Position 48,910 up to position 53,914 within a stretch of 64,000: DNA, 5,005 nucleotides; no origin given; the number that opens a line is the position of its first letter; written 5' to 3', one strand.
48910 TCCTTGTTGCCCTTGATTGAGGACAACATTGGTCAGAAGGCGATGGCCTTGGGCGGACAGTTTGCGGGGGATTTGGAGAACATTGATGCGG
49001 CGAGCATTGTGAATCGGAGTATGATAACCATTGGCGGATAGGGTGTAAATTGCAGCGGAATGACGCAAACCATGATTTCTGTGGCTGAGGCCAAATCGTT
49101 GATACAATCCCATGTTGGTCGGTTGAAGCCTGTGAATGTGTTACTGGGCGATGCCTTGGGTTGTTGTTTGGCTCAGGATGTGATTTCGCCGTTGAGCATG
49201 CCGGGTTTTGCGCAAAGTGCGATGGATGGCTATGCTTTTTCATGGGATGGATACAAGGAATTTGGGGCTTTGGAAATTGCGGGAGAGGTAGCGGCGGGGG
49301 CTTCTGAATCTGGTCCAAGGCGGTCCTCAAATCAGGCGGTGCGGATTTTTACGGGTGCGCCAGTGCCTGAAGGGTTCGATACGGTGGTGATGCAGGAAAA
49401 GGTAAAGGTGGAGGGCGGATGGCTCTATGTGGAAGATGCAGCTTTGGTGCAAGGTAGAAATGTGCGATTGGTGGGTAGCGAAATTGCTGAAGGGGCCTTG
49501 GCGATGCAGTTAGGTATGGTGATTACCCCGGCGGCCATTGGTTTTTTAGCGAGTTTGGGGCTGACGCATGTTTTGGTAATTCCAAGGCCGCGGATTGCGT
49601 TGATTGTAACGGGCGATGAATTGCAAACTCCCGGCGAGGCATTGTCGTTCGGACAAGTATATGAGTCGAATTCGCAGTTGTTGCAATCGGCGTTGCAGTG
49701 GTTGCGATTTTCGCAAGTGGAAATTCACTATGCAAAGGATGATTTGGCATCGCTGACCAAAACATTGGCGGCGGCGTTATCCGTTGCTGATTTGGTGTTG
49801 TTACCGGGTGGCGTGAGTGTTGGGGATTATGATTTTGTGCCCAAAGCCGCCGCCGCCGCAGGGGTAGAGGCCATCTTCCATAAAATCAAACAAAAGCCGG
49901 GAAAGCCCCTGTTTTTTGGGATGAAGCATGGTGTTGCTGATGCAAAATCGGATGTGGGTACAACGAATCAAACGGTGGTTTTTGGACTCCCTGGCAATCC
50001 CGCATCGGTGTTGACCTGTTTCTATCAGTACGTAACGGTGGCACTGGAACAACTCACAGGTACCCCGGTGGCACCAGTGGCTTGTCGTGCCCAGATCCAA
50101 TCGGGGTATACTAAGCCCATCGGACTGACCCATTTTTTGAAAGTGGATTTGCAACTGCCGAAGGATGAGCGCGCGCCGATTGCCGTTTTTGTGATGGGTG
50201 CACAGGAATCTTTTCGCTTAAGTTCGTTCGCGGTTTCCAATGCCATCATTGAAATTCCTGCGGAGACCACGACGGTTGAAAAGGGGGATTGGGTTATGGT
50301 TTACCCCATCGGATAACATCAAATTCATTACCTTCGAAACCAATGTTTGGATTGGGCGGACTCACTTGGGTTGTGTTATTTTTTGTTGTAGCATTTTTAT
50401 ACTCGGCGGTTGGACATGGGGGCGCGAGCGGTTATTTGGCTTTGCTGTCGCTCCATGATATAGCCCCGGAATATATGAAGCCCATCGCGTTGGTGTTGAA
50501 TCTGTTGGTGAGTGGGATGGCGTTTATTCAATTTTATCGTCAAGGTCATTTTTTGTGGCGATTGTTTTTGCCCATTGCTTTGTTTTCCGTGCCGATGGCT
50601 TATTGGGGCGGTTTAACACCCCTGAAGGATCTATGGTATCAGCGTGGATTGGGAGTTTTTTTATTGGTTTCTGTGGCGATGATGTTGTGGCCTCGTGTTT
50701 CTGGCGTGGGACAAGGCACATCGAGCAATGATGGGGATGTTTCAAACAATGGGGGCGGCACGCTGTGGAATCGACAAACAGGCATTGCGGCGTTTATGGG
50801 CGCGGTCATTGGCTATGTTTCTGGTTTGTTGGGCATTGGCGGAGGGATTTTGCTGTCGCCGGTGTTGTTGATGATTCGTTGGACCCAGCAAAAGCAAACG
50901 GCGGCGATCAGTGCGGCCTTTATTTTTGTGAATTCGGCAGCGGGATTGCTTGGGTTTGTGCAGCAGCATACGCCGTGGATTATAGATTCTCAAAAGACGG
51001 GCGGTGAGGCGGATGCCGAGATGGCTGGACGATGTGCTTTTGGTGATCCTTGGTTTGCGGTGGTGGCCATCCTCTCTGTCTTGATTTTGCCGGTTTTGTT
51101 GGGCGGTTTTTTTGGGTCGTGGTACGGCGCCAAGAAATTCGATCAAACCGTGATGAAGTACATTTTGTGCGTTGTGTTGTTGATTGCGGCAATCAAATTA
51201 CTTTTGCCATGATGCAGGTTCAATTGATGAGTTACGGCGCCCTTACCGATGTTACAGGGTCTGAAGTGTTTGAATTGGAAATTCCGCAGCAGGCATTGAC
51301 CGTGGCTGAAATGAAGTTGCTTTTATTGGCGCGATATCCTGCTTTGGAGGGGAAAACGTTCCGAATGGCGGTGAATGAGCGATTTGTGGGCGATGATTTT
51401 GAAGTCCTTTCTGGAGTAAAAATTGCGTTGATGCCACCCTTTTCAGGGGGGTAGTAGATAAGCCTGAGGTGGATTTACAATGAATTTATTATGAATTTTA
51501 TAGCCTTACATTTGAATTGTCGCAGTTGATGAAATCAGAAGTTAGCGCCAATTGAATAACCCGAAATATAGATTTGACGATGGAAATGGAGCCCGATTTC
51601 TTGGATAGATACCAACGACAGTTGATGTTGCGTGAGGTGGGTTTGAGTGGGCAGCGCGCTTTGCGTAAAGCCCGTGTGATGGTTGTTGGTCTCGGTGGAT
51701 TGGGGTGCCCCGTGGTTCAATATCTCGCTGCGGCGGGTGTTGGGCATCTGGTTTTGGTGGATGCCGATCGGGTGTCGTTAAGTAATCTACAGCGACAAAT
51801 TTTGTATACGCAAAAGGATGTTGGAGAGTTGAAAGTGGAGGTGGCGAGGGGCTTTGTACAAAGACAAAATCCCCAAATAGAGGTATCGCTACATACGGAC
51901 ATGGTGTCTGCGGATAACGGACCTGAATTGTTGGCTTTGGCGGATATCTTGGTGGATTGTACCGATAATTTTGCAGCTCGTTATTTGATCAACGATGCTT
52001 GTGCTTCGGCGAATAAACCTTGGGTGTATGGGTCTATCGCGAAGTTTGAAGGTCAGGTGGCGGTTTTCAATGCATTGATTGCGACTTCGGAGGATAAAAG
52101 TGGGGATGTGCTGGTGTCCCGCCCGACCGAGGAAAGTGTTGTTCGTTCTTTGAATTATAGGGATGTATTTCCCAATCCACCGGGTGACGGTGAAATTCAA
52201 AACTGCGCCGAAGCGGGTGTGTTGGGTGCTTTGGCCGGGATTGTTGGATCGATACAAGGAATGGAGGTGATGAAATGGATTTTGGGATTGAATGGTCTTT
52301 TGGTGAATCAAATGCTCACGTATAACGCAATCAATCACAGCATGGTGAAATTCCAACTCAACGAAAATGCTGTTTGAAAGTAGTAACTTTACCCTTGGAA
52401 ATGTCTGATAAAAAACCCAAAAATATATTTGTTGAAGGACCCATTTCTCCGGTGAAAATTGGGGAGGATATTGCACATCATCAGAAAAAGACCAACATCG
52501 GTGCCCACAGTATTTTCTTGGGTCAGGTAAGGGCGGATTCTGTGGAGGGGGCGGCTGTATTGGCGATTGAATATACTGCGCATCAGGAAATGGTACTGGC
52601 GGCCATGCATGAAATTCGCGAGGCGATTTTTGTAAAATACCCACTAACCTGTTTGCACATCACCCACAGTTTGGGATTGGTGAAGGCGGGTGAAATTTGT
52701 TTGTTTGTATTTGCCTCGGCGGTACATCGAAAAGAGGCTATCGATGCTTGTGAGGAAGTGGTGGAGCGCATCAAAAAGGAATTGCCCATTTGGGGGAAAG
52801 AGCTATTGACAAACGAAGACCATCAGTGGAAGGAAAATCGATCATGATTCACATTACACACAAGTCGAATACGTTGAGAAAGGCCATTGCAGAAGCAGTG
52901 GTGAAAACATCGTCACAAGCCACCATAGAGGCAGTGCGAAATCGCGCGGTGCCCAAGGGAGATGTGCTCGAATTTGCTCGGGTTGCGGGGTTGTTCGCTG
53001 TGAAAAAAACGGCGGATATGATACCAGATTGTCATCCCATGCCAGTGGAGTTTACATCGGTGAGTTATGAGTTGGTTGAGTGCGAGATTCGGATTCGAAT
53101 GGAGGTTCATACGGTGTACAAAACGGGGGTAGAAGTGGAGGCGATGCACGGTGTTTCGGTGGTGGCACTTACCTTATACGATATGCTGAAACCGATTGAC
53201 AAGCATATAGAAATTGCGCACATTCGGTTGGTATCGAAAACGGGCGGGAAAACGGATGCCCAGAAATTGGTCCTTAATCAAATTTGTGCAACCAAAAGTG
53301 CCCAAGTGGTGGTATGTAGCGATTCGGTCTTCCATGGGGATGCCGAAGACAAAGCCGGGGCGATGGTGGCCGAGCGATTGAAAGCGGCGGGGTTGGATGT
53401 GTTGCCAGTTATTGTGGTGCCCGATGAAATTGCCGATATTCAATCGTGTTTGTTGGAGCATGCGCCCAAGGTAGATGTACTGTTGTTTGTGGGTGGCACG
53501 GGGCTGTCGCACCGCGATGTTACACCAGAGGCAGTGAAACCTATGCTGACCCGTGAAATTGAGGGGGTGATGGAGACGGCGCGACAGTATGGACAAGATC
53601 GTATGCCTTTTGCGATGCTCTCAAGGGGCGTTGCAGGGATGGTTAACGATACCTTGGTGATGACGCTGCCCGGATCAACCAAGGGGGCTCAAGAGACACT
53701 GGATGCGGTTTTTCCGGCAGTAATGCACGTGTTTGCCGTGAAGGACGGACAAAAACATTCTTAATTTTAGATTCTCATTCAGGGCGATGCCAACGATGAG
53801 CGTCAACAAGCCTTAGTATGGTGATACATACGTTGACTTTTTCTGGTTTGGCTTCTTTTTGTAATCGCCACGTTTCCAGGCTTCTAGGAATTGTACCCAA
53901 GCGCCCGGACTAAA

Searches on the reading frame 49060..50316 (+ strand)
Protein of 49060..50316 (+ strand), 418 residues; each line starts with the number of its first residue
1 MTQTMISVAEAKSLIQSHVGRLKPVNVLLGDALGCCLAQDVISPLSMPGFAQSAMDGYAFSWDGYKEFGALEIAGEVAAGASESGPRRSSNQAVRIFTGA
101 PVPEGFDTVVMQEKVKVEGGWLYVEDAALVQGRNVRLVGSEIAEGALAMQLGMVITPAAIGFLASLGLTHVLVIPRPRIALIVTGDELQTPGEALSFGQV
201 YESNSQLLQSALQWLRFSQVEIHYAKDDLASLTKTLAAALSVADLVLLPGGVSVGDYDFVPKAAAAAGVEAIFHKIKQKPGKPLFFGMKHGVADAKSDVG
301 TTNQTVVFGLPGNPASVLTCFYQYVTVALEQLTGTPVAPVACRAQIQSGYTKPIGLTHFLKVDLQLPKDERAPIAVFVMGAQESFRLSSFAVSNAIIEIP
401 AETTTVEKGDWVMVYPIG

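Call 67: search_protein_families(library=pfam, proteins=[window:49060-50316:+], max_evalue=0.0001)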
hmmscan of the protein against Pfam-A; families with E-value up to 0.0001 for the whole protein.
window:49060-50316:+ (418 aa): 3 families
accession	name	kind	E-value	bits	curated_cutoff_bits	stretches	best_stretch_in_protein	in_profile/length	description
PF03453.22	MoeA_N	-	7.7e-40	136.6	30.8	1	6-167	1-160/160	MoeA N-terminal region (domain I and II)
PF00994.29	MoCF_biosynth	-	3.8e-27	95.2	26.6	1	180-329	1-142/144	Probable molybdopterin binding domain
PF03454.20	MoeA_C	-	3.9e-10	40.3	22.1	1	344-416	2-71/72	MoeA C-terminal region (domain IV)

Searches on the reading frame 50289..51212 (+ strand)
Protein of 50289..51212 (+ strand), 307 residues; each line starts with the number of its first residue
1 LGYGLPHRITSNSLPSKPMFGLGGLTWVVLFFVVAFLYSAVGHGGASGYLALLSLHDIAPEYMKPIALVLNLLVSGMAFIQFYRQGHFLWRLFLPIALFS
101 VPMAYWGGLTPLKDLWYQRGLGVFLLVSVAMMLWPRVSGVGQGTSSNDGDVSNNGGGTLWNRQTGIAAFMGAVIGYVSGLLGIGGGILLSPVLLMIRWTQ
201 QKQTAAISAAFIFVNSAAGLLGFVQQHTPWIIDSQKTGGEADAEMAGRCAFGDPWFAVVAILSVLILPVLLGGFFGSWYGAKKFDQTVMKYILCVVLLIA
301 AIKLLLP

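Call 68: search_protein_families(library=pfam, proteins=[window:50289-51212:+], max_evalue=0.0001)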
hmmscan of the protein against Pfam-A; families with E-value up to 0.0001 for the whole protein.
window:50289-51212:+ (307 aa): 1 family
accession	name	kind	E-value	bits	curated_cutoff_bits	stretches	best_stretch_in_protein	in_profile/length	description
PF01925.25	TauE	-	2.8e-31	109.4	32.6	1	29-304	3-237/237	Sulfite exporter TauE/SafE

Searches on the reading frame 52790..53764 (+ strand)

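Call 68: search_protein_families(library=pfam, proteins=[window:52790-53764:+], max_evalue=0.0001)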
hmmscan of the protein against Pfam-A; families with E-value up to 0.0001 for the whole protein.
window:52790-53764:+ (324 aa): 2 families
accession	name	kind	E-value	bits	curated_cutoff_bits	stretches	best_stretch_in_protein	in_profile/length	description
PF01967.27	MoaC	-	4.6e-45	153.4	27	1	19-153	1-136/136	MoaC family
PF00994.29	MoCF_biosynth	-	4.5e-28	98.2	26.6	1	173-313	2-144/144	Probable molybdopterin binding domain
